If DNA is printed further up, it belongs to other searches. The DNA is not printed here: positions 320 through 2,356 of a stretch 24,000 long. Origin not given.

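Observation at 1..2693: DprA/SLOG-like protein + Ser/Thr kinase-TPR-FHA + AbiH in one operon: candidate kinase-controlled abortive-infection module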

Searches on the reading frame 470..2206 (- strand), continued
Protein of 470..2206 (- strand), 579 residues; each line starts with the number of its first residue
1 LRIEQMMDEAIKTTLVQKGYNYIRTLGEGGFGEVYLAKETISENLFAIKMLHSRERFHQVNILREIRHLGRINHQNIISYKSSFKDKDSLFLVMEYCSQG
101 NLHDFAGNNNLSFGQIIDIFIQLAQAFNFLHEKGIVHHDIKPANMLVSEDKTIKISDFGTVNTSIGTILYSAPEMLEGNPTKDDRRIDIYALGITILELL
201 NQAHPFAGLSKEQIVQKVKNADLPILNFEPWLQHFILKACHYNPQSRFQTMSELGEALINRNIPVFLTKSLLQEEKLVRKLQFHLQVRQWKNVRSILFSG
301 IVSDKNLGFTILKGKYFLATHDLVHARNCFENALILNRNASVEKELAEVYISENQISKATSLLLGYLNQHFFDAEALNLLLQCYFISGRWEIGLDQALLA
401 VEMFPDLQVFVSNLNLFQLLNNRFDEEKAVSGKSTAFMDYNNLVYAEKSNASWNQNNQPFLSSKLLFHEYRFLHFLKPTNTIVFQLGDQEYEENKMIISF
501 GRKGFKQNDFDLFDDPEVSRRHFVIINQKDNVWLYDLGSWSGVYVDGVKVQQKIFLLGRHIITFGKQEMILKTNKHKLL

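Call 94: find_related_loci(query=A1, collection=viral_contigs, flank=5000)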
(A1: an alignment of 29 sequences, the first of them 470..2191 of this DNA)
Query A1 (574 aa) in viral_contigs; peptide patterns used: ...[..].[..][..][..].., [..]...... (x = any residue, [..] = any of these).
38 stretches matched a pattern; 6 encode a relative of the query (tblastn E <= 1e-3); 6 distinct loci.
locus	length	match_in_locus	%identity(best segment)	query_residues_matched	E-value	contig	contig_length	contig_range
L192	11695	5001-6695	35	15-574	2e-92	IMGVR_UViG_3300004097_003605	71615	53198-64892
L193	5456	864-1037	36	97-154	2e-8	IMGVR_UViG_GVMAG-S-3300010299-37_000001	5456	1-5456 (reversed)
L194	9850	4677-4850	34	97-154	6e-8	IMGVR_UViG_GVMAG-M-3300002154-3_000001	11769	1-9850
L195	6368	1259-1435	45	96-154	9e-7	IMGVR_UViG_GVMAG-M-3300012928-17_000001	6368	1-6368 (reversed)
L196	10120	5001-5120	54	114-154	2e-6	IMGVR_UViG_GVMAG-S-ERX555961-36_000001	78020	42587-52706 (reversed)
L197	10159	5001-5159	47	108-156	1e-6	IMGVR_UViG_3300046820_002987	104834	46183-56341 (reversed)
